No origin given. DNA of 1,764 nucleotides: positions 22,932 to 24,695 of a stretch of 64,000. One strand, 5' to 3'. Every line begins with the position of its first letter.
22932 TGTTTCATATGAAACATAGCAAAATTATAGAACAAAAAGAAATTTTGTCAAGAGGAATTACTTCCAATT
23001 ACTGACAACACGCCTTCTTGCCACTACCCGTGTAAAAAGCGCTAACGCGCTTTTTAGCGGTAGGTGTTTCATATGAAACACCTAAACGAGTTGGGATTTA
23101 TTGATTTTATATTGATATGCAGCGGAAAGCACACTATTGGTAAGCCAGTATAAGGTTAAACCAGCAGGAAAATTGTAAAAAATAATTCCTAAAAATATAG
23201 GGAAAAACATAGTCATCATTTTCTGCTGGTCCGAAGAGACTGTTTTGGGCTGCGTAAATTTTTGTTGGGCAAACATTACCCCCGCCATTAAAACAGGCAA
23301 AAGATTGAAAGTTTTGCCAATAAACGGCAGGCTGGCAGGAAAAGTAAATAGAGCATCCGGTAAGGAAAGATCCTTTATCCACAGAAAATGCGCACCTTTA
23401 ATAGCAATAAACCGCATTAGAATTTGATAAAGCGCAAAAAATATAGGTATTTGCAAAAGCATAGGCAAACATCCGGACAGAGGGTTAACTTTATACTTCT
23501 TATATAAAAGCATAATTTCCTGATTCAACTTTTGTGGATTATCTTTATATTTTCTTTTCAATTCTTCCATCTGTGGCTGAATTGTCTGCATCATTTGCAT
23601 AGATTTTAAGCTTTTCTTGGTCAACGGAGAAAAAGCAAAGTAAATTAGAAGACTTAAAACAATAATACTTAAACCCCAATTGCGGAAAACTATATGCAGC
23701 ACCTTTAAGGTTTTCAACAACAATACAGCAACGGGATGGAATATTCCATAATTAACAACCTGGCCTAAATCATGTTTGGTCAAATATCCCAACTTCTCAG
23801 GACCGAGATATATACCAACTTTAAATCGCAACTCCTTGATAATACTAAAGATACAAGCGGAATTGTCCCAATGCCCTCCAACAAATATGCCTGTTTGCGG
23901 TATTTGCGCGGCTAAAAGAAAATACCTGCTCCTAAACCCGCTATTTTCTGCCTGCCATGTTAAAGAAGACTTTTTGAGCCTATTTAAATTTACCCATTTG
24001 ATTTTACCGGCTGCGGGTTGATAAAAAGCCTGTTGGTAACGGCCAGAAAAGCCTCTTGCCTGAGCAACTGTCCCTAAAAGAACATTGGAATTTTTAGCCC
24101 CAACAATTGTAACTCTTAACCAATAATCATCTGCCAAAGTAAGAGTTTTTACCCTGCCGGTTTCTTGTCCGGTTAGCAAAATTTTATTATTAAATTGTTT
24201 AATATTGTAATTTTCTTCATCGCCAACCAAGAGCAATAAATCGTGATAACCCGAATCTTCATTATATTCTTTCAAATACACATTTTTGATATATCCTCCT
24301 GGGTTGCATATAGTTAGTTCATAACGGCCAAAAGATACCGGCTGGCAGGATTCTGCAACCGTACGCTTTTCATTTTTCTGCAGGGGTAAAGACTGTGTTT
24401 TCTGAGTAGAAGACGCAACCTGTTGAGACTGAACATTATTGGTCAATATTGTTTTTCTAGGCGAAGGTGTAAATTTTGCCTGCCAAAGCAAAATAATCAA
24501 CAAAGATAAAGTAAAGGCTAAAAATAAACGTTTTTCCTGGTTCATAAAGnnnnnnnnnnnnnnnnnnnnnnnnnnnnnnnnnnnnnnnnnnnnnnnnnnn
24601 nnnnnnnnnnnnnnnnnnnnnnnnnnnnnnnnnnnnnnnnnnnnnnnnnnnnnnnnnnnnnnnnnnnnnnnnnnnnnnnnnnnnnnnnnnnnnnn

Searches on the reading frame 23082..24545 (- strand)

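Call 7: search_protein_families(library=pfam, max_evalue=0.01, proteins=[window:23082-24545:-])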
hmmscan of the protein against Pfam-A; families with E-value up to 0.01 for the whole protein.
window:23082-24545:- (487 aa): 2 families
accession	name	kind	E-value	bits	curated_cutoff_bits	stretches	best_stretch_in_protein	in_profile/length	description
PF02096.25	60KD_IMP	-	4.2e-58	196.4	35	1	290-483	1-163/163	60Kd inner membrane protein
PF14849.12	YidC_periplas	-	0.0036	17.7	24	0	238-276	240-280/283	YidC periplasmic domain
